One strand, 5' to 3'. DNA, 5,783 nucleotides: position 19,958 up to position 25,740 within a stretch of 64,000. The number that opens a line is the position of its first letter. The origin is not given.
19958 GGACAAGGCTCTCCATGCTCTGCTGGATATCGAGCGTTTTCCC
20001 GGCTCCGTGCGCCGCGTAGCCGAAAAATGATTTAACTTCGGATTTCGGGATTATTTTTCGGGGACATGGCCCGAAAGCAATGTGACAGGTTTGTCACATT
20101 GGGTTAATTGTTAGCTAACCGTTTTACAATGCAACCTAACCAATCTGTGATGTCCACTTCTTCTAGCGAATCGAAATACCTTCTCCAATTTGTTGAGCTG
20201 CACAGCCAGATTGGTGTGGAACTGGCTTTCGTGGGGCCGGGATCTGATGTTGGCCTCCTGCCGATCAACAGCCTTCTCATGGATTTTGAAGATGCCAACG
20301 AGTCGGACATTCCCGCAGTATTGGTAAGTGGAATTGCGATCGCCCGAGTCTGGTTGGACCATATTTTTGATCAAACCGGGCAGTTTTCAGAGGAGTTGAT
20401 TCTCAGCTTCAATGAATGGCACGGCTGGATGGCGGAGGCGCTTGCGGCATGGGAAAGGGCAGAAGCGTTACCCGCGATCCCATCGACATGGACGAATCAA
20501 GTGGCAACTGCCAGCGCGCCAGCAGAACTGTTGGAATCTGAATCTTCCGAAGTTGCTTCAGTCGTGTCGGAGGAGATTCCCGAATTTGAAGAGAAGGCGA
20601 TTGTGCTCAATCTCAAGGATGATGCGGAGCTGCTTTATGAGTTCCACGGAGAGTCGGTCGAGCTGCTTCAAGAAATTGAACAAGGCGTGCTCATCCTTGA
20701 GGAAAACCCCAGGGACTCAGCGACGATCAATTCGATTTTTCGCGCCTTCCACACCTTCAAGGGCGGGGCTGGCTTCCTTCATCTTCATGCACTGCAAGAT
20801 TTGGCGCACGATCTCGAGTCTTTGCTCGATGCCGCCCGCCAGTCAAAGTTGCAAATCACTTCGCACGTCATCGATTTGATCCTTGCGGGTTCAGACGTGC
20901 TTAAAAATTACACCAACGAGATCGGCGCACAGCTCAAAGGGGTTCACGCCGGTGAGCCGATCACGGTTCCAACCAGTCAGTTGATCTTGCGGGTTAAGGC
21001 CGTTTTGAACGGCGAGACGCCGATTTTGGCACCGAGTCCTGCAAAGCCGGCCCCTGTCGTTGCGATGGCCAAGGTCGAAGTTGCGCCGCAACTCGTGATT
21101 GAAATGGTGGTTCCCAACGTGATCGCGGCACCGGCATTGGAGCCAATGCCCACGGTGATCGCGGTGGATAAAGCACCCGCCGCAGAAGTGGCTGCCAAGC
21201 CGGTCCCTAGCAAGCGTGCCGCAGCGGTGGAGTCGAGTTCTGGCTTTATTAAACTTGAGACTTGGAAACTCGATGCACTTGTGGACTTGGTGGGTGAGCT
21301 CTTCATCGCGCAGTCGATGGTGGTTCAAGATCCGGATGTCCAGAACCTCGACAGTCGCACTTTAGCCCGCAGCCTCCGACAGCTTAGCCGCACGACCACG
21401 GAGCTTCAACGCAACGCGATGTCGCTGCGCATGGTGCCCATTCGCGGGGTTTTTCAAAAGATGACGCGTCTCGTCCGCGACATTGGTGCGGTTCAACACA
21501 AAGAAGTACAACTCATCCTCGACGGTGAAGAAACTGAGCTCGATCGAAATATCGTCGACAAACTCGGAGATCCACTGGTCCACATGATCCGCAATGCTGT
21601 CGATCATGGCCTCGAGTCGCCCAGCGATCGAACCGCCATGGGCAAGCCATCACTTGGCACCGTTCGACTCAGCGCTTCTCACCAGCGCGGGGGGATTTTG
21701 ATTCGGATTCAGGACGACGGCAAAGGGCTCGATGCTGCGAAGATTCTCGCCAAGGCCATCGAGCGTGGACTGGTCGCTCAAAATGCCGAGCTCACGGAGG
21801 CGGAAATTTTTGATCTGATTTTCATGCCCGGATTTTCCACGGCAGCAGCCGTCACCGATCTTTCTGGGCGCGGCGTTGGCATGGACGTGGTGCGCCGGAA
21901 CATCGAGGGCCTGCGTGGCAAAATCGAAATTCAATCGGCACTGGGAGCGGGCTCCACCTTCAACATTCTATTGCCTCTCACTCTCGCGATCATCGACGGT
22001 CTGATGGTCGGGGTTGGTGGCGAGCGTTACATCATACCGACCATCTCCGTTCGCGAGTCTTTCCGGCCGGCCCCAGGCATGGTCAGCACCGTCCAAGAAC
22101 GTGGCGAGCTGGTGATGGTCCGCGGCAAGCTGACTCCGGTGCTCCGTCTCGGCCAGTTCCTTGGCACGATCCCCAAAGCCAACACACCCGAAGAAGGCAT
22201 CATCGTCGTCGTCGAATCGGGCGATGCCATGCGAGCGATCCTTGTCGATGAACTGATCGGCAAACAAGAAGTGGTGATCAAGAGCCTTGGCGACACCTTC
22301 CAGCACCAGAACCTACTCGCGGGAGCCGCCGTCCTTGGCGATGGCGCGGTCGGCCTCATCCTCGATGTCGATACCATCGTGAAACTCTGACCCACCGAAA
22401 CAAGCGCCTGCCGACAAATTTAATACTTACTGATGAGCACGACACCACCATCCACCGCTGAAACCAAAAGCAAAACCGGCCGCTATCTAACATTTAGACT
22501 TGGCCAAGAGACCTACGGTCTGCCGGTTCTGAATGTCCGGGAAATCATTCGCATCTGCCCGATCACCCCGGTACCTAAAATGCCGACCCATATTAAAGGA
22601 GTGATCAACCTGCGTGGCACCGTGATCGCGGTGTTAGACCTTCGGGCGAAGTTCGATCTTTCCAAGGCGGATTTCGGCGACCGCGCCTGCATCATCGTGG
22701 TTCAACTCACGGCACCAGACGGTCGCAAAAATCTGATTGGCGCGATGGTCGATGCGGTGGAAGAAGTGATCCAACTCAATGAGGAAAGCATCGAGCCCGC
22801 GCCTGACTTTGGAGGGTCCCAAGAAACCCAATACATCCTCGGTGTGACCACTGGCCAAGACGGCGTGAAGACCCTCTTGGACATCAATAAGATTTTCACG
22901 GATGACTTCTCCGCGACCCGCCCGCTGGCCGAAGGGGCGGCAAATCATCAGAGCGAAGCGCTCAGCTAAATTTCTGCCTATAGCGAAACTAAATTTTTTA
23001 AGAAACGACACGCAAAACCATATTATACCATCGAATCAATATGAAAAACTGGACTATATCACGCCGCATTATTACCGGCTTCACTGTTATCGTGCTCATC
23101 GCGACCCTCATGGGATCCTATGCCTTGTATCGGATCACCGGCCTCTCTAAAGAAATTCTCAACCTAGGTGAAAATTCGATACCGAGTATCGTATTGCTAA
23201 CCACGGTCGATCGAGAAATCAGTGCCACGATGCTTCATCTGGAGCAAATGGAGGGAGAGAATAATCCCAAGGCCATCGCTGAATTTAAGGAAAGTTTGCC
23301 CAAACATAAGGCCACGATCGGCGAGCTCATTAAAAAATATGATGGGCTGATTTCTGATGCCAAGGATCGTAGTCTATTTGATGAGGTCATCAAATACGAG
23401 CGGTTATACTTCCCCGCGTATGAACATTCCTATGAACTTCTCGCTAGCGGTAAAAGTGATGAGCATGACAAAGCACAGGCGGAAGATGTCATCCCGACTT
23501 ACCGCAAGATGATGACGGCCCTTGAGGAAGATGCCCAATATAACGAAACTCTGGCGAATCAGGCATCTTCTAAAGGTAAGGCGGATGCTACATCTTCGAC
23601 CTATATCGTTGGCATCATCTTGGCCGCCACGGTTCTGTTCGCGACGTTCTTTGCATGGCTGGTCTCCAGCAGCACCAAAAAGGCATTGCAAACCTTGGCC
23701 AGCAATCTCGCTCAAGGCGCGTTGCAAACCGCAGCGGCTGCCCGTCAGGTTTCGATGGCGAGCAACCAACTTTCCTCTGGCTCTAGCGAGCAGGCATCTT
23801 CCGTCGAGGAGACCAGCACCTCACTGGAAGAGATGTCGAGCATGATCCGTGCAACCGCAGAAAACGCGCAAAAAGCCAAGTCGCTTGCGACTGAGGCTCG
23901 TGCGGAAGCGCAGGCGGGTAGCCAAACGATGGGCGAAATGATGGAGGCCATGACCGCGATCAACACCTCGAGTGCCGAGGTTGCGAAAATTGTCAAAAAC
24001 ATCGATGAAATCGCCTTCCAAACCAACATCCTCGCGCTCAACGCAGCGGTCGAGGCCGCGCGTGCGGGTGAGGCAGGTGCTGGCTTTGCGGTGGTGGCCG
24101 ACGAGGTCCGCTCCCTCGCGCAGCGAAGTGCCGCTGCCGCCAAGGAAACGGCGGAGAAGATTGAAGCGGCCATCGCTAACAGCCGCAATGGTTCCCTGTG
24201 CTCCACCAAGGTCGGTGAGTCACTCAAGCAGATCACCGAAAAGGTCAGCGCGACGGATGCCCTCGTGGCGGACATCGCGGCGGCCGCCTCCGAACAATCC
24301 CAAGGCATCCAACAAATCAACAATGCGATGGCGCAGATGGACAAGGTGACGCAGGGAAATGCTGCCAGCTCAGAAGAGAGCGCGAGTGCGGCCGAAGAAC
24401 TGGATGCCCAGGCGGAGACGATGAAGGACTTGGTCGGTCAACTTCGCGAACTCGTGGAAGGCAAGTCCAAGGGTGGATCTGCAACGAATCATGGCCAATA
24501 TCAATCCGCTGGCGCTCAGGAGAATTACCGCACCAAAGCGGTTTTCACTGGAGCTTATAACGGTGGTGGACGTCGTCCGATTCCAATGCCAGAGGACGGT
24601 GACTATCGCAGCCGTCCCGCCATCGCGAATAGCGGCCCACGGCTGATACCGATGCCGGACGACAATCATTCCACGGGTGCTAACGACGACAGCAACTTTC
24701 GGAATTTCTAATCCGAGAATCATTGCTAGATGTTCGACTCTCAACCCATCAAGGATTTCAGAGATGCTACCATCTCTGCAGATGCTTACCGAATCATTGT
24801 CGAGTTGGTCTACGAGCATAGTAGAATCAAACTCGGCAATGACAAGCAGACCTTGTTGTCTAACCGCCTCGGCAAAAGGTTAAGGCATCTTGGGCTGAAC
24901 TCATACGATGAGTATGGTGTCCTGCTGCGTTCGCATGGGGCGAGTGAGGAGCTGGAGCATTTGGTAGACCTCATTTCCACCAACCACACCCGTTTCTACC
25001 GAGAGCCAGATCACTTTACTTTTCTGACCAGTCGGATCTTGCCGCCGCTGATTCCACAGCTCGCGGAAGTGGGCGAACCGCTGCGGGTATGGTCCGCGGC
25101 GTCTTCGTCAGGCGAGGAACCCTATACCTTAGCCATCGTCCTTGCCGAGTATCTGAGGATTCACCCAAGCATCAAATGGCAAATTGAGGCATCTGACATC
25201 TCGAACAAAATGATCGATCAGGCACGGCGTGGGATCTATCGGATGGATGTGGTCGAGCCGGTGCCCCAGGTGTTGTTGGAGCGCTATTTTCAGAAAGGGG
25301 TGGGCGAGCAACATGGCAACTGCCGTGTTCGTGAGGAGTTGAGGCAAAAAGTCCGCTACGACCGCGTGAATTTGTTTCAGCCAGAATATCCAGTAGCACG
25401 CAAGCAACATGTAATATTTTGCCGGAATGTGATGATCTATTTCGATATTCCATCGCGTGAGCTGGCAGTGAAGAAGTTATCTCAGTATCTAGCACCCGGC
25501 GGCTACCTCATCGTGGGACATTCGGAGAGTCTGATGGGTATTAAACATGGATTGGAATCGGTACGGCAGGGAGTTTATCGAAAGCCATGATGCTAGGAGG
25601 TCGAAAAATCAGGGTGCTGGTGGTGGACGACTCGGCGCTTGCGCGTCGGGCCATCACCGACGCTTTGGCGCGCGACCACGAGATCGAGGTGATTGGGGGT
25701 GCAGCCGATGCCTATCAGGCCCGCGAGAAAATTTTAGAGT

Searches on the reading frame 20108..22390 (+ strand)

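Call 14: search_protein_families(library=pfam, proteins=[window:20108-22390:+], max_evalue=0.001)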
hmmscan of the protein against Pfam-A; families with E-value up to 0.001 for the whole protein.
window:20108-22390:+ (760 aa): 4 families
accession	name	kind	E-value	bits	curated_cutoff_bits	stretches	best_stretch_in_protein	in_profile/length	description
PF01584.24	CheW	-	3e-24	85.7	23.5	1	631-758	2-134/138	CheW-like domain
PF02518.31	HATPase_c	-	4.4e-15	56.5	26.4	1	488-625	4-110/111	Histidine kinase-, DNA gyrase B-, and HSP90-like ATPase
PF01627.28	Hpt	-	4.1e-14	53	24.6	1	174-264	1-73/84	Hpt domain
PF02895.20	H-kinase_dim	-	1.9e-11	44.7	23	1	381-439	4-67/68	Signal transducing histidine kinase, homodimeric domain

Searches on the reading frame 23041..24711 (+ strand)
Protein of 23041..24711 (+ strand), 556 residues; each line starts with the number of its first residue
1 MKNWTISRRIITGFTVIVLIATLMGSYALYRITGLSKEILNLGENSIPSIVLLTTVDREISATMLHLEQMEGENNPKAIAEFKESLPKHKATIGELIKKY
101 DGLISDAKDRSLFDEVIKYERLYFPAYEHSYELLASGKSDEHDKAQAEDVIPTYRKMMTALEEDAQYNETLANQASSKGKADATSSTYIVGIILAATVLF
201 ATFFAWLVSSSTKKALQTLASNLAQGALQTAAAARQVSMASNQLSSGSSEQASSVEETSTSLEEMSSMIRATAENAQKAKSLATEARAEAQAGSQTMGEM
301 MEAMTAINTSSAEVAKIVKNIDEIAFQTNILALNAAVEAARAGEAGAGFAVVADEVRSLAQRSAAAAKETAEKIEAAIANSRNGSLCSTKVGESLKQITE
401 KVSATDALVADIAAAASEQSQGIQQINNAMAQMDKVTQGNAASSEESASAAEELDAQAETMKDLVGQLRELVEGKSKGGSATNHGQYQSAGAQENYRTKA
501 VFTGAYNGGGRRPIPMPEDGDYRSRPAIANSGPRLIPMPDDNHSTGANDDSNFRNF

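Call 14: search_protein_families(library=pfam, proteins=[window:23041-24711:+], max_evalue=0.001)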
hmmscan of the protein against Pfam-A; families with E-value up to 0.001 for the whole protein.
window:23041-24711:+ (556 aa): 2 families
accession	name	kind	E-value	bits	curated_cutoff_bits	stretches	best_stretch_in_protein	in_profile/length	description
PF00015.26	MCPsignal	-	5.7e-44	150.4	34.6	1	282-437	3-172/172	Methyl-accepting chemotaxis protein (MCP) signalling domain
PF12729.13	4HB_MCP_1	-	3.5e-20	72.8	27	1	3-181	1-179/181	Four helix bundle sensory module for signal transduction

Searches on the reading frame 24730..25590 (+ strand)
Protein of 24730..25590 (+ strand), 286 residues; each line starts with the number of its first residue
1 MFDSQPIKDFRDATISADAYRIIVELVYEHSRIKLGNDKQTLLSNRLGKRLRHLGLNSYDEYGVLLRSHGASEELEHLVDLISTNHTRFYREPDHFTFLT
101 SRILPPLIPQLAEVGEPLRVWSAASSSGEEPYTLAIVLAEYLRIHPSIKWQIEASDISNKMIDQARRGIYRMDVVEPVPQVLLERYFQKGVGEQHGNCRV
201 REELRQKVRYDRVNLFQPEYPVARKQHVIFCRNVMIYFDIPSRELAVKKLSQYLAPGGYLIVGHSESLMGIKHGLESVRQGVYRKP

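Call 14: search_protein_families(library=pfam, proteins=[window:24730-25590:+], max_evalue=0.001)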
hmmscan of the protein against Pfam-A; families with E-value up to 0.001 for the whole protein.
window:24730-25590:+ (286 aa): 2 families
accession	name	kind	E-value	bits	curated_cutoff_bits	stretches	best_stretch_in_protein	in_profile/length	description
PF01739.24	CheR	-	8.2e-57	192.2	27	1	85-278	1-189/195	CheR methyltransferase, SAM binding domain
PF03705.20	CheR_N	-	1.4e-12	47.5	27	1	19-69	2-52/53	CheR methyltransferase, all-alpha domain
